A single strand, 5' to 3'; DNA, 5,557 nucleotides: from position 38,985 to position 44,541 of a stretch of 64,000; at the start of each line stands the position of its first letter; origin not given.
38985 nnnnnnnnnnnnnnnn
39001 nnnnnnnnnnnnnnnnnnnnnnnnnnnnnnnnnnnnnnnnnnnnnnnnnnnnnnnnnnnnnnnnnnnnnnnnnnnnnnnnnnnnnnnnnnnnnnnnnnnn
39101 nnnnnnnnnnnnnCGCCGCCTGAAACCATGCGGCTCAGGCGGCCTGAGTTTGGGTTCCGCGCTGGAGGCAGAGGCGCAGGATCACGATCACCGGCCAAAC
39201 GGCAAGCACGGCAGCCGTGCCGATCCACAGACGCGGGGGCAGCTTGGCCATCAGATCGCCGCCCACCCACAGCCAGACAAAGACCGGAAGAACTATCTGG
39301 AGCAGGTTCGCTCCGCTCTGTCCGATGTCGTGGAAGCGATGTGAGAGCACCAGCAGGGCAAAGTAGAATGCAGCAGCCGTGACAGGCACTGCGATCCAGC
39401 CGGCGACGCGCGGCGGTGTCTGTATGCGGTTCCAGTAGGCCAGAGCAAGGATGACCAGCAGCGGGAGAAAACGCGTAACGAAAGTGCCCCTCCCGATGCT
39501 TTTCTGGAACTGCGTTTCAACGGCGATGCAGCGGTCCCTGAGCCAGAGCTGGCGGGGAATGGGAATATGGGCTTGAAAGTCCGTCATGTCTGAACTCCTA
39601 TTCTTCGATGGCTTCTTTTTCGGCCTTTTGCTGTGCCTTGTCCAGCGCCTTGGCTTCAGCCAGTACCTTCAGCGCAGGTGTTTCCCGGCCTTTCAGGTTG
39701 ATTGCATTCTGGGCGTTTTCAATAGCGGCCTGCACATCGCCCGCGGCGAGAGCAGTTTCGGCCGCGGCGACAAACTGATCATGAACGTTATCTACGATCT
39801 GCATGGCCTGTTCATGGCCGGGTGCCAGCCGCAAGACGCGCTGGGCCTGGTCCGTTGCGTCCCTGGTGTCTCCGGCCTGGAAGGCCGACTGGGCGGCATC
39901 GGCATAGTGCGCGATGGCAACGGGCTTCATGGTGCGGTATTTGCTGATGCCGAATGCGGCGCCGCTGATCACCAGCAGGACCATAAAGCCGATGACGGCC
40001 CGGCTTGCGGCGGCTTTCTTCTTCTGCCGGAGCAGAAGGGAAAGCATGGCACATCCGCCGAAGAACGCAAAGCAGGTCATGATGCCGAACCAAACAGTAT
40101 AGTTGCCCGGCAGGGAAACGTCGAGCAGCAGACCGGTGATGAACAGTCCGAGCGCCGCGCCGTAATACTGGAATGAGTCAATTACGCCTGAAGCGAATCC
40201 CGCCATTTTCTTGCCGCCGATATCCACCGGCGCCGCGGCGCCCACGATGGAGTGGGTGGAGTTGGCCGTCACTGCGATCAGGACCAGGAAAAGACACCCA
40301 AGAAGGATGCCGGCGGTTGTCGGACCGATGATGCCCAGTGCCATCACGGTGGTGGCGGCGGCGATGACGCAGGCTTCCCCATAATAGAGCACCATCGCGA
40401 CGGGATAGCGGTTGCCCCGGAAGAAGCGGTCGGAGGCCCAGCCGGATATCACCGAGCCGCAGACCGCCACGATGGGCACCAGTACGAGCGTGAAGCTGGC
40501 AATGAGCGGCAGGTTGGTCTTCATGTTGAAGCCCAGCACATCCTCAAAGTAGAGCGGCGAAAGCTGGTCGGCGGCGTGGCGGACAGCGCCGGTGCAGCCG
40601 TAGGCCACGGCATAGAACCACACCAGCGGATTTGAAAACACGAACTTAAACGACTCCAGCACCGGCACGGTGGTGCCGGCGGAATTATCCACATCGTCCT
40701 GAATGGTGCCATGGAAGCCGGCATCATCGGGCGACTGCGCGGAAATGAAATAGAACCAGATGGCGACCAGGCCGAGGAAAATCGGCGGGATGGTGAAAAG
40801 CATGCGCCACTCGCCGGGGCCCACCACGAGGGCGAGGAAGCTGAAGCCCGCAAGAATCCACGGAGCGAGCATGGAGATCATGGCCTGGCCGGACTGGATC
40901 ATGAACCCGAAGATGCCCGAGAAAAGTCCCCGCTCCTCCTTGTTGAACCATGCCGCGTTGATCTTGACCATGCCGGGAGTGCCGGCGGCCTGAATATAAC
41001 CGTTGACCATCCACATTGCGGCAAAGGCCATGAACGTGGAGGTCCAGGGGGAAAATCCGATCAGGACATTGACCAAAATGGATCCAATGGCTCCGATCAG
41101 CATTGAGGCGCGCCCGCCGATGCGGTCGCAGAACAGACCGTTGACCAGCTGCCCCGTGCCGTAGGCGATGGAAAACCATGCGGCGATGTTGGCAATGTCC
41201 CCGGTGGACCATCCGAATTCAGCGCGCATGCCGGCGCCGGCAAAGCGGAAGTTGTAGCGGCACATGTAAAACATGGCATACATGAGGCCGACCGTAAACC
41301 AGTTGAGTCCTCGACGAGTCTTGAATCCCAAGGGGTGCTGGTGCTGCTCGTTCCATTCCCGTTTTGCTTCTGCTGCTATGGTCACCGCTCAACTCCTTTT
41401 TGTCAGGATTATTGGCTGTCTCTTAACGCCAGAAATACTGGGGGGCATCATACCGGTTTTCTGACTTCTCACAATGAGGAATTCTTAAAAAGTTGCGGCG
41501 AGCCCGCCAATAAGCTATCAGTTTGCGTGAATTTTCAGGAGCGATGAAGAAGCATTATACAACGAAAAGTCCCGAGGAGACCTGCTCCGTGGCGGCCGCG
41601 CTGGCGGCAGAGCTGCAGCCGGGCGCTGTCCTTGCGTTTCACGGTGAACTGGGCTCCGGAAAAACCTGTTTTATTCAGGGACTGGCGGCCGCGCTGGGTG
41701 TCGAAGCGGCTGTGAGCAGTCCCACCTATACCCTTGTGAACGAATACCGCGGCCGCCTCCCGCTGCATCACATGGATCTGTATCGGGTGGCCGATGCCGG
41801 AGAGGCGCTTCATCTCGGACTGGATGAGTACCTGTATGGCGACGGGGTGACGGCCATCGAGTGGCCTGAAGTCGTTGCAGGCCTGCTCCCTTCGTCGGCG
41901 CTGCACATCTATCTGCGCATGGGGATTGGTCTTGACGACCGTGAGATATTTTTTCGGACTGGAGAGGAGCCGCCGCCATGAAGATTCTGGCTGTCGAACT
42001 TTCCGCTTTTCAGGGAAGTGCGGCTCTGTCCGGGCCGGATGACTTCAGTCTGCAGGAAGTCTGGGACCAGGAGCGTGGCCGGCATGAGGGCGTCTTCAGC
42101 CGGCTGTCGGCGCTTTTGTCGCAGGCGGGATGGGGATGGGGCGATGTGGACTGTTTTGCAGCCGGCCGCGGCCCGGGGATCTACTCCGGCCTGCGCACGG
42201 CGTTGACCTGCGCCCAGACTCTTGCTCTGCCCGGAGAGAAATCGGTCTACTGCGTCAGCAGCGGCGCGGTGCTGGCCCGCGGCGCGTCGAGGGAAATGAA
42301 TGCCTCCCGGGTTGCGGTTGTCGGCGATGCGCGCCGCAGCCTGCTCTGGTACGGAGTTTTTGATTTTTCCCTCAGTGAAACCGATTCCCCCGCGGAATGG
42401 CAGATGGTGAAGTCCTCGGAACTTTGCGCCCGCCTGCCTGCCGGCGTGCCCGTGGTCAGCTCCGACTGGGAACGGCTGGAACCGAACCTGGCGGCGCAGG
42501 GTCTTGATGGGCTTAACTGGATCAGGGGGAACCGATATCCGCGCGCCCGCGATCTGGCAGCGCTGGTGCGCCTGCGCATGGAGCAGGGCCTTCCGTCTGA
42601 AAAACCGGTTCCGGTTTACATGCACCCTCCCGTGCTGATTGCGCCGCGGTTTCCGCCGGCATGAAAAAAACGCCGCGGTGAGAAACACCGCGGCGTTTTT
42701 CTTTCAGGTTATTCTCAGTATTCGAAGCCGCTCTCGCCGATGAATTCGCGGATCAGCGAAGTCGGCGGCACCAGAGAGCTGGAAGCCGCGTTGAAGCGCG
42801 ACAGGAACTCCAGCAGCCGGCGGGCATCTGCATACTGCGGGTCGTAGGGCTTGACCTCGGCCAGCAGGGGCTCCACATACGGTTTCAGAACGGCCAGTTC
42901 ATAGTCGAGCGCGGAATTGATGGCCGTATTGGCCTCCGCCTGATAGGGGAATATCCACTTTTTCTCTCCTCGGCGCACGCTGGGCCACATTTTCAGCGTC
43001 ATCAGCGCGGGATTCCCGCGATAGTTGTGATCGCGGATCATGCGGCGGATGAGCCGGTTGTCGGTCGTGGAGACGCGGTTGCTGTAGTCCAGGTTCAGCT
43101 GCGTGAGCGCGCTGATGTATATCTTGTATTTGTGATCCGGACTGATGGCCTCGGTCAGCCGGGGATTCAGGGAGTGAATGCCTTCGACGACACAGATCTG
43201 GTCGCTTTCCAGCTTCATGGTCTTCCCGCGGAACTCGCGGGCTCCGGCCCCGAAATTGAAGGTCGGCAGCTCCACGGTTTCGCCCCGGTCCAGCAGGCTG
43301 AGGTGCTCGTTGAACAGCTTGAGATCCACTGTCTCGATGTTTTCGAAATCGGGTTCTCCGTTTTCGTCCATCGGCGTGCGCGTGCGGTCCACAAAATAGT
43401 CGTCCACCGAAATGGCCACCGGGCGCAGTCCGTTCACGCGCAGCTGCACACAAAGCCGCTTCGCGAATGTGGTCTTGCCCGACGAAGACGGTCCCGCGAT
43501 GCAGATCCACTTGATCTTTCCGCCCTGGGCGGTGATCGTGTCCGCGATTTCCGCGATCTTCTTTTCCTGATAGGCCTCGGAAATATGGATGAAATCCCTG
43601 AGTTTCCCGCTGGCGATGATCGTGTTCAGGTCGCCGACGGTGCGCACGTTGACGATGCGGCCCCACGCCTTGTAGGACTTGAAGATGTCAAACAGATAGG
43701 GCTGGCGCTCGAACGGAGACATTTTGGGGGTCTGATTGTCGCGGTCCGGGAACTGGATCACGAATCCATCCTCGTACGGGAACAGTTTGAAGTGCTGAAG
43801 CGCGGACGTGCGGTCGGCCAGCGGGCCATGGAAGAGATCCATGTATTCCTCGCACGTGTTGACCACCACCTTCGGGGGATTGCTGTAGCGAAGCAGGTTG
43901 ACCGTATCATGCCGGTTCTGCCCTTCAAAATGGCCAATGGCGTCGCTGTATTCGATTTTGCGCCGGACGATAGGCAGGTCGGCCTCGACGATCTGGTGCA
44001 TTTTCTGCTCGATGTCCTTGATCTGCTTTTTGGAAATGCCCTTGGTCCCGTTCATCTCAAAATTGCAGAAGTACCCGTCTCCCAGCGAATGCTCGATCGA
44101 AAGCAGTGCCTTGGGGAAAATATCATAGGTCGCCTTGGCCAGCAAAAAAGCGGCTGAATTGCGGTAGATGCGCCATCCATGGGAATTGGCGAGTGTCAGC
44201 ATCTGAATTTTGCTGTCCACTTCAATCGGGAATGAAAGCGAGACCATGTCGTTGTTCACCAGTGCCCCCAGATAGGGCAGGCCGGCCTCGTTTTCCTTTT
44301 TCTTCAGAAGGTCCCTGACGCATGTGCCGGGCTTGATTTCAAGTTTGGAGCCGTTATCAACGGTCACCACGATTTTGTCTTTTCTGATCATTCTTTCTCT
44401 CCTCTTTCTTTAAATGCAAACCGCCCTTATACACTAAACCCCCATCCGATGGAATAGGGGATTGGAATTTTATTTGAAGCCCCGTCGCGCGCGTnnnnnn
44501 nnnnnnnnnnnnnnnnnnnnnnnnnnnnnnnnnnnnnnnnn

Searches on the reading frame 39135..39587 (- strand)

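Call 15: search_protein_families(library=pfam, proteins=[window:39135-39587:-], max_evalue=0.001)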
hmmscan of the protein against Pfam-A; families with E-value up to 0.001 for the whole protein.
window:39135-39587:- (150 aa): 1 family
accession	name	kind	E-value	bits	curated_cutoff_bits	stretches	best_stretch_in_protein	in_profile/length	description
PF05656.20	DUF805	-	1e-05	26.4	25.7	1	26-147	3-105/111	Protein of unknown function (DUF805)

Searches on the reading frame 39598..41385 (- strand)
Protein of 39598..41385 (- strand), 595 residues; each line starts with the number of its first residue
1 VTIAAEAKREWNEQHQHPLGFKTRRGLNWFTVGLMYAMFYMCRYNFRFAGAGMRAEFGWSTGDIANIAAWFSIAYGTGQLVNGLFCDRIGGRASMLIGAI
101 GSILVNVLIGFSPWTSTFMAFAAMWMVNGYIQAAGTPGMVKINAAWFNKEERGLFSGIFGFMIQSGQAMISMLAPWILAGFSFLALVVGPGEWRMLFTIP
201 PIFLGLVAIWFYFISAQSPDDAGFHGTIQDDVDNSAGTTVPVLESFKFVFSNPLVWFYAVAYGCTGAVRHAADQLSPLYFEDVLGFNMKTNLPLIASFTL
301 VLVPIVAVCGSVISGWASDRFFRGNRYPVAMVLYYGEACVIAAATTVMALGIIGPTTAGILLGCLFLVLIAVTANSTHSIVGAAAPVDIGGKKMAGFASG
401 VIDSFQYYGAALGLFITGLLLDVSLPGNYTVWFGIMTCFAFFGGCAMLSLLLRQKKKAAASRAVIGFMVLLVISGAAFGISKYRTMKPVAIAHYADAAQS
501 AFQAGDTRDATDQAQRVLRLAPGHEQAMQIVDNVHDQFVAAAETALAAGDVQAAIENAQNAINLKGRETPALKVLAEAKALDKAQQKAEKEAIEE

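Call 15: search_protein_families(library=pfam, proteins=[window:39598-41385:-], max_evalue=0.001)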
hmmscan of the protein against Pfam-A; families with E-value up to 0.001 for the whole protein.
window:39598-41385:- (595 aa): 1 family
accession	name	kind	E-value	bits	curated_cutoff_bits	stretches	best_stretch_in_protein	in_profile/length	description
PF07690.21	MFS_1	-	8.5e-37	127.3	33.4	1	33-413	2-346/347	Major Facilitator Superfamily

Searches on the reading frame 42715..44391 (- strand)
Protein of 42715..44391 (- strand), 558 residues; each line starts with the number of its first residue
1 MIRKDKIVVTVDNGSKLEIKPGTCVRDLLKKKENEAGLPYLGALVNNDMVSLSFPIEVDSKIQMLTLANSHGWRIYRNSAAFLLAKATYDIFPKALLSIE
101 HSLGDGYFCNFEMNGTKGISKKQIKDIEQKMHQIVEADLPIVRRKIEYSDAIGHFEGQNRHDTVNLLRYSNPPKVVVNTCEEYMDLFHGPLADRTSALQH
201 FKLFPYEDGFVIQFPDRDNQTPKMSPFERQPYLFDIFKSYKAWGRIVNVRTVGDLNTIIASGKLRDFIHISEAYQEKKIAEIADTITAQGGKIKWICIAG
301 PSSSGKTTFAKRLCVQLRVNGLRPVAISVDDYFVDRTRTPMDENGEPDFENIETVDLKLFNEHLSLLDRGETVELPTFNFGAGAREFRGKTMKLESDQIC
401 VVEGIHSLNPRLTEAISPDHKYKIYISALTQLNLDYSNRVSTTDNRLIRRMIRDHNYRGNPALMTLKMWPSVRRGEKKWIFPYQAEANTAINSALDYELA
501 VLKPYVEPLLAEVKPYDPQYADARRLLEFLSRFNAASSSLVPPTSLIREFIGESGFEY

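Call 16: search_protein_families(library=pfam, proteins=[window:42715-44391:-], max_evalue=0.001)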
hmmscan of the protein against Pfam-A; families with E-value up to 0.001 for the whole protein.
window:42715-44391:- (558 aa): 1 family
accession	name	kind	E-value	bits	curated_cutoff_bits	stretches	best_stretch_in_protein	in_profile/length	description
PF00485.24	PRK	-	3.5e-12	47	22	1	296-493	2-189/196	Phosphoribulokinase / Uridine kinase family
